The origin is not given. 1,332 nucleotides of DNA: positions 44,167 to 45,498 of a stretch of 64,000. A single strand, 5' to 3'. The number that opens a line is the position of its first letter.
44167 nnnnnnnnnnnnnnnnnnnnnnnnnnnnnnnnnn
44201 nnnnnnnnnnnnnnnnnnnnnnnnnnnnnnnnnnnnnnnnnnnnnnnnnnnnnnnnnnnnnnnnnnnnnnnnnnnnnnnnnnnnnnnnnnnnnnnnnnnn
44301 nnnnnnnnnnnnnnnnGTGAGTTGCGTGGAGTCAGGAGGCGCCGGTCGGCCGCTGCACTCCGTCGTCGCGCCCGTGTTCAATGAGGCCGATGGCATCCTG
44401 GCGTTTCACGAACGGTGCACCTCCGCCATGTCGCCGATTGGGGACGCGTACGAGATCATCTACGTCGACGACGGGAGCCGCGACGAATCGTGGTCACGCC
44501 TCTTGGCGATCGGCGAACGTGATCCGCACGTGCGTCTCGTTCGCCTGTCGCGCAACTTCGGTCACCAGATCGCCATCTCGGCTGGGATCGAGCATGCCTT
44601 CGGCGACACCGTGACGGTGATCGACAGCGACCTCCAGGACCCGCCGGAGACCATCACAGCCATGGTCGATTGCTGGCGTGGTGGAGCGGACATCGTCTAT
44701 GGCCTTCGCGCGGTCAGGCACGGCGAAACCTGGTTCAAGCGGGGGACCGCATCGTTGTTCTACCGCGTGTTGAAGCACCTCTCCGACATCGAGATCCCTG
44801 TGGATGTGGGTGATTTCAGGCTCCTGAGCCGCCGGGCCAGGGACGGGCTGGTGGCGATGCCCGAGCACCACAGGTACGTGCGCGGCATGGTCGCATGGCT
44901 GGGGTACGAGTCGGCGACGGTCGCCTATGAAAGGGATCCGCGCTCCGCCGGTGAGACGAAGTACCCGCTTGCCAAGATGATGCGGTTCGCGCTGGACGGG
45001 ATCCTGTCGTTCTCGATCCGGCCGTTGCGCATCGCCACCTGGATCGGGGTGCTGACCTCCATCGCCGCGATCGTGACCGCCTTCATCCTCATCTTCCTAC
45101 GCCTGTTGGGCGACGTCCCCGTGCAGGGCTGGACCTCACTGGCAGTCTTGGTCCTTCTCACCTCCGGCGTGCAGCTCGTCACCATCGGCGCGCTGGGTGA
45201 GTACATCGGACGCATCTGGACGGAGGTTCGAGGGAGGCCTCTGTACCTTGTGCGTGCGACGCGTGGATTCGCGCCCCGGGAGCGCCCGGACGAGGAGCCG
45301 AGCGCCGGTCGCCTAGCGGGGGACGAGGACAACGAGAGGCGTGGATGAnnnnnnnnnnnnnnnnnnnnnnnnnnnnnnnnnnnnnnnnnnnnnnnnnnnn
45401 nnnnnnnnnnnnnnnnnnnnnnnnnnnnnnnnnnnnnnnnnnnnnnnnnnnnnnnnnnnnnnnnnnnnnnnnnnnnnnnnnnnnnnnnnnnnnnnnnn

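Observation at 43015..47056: GtrA / SAM-methyltransferase / GtrB-like GT2 / GT-C module: a three-component lipid-linked glycosylation system with an extra methyltransferase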

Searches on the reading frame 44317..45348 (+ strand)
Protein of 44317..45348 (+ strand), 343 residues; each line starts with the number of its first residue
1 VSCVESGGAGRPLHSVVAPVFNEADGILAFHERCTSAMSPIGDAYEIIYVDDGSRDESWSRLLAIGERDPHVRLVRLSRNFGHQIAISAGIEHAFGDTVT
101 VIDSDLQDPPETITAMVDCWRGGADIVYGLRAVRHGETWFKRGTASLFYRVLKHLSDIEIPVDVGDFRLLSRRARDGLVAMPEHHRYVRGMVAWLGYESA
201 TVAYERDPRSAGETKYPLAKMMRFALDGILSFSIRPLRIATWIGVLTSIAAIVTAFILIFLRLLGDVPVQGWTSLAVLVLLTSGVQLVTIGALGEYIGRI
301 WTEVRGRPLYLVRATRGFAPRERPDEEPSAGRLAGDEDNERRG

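Call 5: search_protein_families(library=pfam, proteins=[window:44317-45348:+], max_evalue=0.1)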
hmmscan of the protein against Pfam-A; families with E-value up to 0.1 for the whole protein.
window:44317-45348:+ (343 aa): 5 families
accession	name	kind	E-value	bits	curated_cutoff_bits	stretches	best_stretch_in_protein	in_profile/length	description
PF00535.33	Glycos_transf_2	-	1.5e-30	106.8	23.3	1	15-174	1-163/168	Glycosyl transferase family 2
PF13506.12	Glyco_transf_21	-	0.0041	17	21.7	1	86-154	21-90/174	Glycosyl transferase family 21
PF13641.12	Glyco_tranf_2_3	-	0.0048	17.4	27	1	41-142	28-134/230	Glycosyltransferase like family 2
PF10111.15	Glyco_tranf_2_2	-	0.021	14.8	27.3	1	32-115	17-101/276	Glycosyltransferase like family 2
PF06609.19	TRI12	-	0.071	12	23.2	1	241-318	240-312/599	Fungal trichothecene efflux pump (TRI12)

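Call 6: search_protein_families(library=ncbifam, proteins=[window:44317-45348:+], max_evalue=0.1)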
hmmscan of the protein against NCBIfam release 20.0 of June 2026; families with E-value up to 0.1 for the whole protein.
window:44317-45348:+ (343 aa): 16 families
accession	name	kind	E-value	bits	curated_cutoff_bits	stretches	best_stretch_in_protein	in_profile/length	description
NF047588.1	GlcsyltransPgfSStrep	equivalog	5.1e-78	262.4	500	1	15-315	4-305/308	glycosyltransferase PgfS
NF007986.1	PRK10714.1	equivalog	7.1e-47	159.9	529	1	15-314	9-310/316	undecaprenyl-phosphate 4-deoxy-4-formamido-L-arabinose transferase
TIGR03937.1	PgaC_IcaA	equivalog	5.5e-11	42.1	422.3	1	12-107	45-137/407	poly-beta-1,6-N-acetyl-D-glucosamine synthase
NF007482.0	PRK10073.1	equivalog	2.9e-09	36.4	423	1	13-107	7-97/334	glycosyltransferase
NF041875.1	EPS_EpsD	equivalog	7.2e-09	35.5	370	1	15-116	2-100/325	exopolysaccharide biosynthesis glycosyltransferase EpsD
TIGR03965.1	mycofact_glyco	equivalog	1.2e-08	34.2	280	1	15-108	77-167/467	mycofactocin biosynthesis glycosyltransferase MftF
NF047683.1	TeichurnBiosyTuaG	equivalog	1.1e-07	31.8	400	1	11-111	5-102/252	teichuronic acid biosynthesis protein TuaG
TIGR04242.1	nodulat_NodC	equivalog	2.1e-06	27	550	1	12-121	48-157/395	chitooligosaccharide synthase NodC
NF058614.1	PPMAGASynPpgS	equivalog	4e-06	26.4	370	1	16-134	4-116/226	polyprenyl-phospho-N-acetylgalactosaminyl synthase PpgS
TIGR04283.1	glyco_like_mftF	equivalog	7.7e-06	25.7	182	1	15-130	2-107/221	TIGR04283 family arsenosugar biosynthesis glycosyltransferase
TIGR03111.1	glyc2_xrt_Gpos1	hypoth_equivalog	5.4e-05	22.2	363.95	1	13-126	50-162/439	TIGR03111 family XrtG-associated glycosyltransferase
NF050819.1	PolSacchBiosHfsG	equivalog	0.00018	20.7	500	1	38-115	32-112/302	polysaccharide biosynthesis protein HfsG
NF010496.0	PRK13915.1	equivalog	0.0005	19.2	262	1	15-113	34-134/307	glucosyl-3-phosphoglycerate synthase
NF041394.1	GtaseAglG_Halo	equivalog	0.0017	17.7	440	1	25-121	13-108/304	glucosyl-dolichyl phosphate glucuronosyltransferase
NF045692.1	OglycostaseCruG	equivalog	0.027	13.4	600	1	15-118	44-150/386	2'-O-glycosyltransferase CruG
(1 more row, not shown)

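Call 35: search_solved_structures(query=window:44317-45348:+, max_evalue=0.001)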
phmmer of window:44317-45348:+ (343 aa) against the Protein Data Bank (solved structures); distinct sequences matched with E-value up to 0.001: 12.
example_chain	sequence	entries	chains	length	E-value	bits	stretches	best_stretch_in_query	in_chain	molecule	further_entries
5ekp_C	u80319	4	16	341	3.4e-87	296.2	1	15-317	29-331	Uncharacterized glycosyltransferase sll0501 | Glycosyltransferase sll0501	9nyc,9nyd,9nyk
9nye_A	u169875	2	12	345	3.6e-87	296.2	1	15-317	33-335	Glycosyltransferase sll0501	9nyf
5eke_A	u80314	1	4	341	4.5e-86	292.5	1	15-317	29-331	Uncharacterized glycosyltransferase sll0501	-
9hwj_A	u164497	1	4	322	1.1e-42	149.9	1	15-314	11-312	Undecaprenyl-phosphate 4-deoxy-4-formamido-L-arabinose transferase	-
9bhc_C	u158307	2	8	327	3.6e-40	141.6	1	15-314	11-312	Undecaprenyl-phosphate 4-deoxy-4-formamido-L-arabinose transferase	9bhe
8vxh_A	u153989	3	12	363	4.5e-40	141.3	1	15-314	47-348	Undecaprenyl-phosphate 4-deoxy-4-formamido-L-arabinose transferase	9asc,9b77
5mlz_A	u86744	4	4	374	9.7e-18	67.8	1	15-178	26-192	Dolichol monophosphate mannose synthase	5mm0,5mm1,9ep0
2z87_A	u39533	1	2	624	6.3e-05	25.7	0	15-113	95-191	Chondroitin synthase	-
2z86_A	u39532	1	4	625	6.4e-05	25.7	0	15-113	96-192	Chondroitin synthase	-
8bz4_A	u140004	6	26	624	0.00017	24.3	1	15-139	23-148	Glycosyltransferase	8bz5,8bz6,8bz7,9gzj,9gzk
8bz8_A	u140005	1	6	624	0.00017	24.3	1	15-139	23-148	Glycosyltransferase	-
9jma_A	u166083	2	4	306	0.00091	21.9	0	14-129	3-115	GalNAc(5)-diNAcBac-PP-undecaprenol beta-1,3-glucosyltransferase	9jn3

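Call 74: search_solved_structures(query=window:44317-45348:+, max_evalue=1e-50, show_alignments=1)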
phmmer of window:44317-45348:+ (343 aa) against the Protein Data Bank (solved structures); distinct sequences matched with E-value up to 1e-50: 3.
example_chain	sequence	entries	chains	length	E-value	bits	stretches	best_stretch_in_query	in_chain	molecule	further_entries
5ekp_C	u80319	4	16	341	3.4e-87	296.2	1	15-317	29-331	Uncharacterized glycosyltransferase sll0501 | Glycosyltransferase sll0501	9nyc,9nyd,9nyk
9nye_A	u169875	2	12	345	3.6e-87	296.2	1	15-317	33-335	Glycosyltransferase sll0501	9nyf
5eke_A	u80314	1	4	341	4.5e-86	292.5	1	15-317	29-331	Uncharacterized glycosyltransferase sll0501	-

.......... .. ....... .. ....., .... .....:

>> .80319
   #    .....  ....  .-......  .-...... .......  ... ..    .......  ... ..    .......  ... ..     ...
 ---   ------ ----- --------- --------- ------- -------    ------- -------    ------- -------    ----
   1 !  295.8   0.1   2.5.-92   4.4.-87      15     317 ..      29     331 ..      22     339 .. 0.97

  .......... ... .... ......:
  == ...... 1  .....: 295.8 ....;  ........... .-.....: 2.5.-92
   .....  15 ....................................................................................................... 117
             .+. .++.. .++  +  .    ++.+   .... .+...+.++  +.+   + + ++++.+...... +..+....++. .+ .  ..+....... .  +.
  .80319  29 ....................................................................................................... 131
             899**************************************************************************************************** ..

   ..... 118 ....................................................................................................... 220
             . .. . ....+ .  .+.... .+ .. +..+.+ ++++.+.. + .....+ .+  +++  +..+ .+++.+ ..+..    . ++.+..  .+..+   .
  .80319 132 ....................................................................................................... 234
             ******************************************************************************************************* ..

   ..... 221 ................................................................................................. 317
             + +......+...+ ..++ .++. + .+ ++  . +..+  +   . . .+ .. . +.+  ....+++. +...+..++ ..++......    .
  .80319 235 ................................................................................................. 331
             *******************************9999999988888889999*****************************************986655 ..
